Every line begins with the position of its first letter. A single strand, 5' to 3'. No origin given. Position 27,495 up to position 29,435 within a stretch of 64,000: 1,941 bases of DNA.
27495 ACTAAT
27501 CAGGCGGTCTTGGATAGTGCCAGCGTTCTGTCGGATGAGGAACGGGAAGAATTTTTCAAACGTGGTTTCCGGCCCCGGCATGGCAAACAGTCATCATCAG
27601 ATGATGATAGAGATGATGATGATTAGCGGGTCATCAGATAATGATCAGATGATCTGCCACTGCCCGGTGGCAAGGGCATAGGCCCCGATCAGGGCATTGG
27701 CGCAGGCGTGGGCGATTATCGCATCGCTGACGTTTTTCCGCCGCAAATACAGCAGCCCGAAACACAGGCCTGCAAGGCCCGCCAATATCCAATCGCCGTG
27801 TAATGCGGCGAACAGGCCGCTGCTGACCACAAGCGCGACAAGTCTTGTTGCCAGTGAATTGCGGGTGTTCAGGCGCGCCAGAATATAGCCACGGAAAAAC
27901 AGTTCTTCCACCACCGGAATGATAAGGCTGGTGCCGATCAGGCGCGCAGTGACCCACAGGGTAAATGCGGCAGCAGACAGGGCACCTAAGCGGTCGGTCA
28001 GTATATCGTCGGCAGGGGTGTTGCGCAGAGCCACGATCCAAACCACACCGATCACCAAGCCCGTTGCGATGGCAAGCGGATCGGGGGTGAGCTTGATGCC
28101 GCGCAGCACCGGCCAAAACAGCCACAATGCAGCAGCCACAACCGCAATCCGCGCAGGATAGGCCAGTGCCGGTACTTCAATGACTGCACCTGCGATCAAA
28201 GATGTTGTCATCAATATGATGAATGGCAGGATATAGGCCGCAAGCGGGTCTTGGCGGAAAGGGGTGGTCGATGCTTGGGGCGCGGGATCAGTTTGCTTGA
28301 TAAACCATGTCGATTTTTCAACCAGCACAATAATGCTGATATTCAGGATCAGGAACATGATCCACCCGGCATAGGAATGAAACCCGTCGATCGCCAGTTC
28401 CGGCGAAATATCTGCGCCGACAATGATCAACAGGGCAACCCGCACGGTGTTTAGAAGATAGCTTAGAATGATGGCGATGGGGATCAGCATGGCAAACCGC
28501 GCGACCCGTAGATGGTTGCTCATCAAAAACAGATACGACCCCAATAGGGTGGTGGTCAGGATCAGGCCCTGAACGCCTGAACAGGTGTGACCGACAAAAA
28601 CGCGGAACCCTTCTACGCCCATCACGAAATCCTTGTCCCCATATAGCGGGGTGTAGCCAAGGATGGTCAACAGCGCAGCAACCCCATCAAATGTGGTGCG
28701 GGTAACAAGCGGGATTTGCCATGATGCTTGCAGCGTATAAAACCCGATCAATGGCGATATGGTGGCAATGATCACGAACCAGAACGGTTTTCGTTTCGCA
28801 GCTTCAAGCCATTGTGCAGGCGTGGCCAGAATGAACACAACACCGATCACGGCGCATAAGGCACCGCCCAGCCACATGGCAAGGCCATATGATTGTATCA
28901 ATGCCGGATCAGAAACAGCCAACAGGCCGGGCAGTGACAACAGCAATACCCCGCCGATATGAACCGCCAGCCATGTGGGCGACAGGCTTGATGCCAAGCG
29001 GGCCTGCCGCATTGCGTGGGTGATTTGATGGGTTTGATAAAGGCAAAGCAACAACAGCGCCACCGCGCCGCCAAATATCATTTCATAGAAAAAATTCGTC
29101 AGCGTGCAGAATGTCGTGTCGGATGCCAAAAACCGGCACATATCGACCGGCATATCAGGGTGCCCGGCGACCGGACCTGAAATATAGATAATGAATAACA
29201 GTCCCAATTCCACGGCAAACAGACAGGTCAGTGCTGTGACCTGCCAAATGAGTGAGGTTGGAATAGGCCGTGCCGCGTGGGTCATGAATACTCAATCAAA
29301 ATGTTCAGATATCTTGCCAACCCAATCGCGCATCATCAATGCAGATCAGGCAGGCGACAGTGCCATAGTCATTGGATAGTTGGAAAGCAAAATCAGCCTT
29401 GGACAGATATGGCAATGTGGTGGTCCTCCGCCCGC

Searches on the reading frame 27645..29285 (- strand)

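Call 40: search_protein_families(library=ncbifam, proteins=[window:27645-29285:-], max_evalue=0.00001)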
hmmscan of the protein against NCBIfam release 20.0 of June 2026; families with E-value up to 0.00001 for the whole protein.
window:27645-29285:- (546 aa): 11 families
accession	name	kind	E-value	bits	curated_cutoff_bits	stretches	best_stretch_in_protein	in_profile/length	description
TIGR04162.1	exo_VPEID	exception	1.1e-116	390.9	150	1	49-546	24-516/516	exosortase E/protease, VPEID-CTERM system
TIGR03008.1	pepcterm_CAAX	equivalog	1.2e-32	113.6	81.05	1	349-545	2-221/222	CAAX prenyl protease-related protein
TIGR04178.1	exo_archaeo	signature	6e-14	52.1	23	1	231-322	3-91/97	exosortase/archaeosortase family protein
TIGR03762.1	archaeo_artC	exception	1.4e-10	41.5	100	1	204-321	154-270/274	archaeosortase C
NF040914.1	Mrt_core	domain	1.9e-08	34.3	100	1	452-533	7-101/108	myxosortase family intramembrane protease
TIGR02602.1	8TM_EpsH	subfamily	3.6e-08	33.2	105.55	1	110-314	40-229/241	exosortase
NF033192.3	CPBP_JDVT_MrtJ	equivalog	4.3e-08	33.7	75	1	454-532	6-94/98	JDVT-CTERM system glutamic-type intramembrane protease MrtJ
NF041647.1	ABC_perm_CPBP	equivalog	4.8e-08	32.2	435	1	380-533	476-630/636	ABC transporter permease subunit/CPBP intramembrane protease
NF040589.1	CPBP_Synerg_MrtS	equivalog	9e-07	29.2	130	1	443-530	70-160/170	Synerg-CTERM system glutamic-type intramembrane protease MrtS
NF040594.1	CPBP_fam_MrtC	equivalog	1.2e-06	28.4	195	1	445-531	114-213/221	myxosortase MrtC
TIGR03109.2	exosort_XrtA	exception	4.3e-06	26.3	208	1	78-322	38-256/261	exosortase A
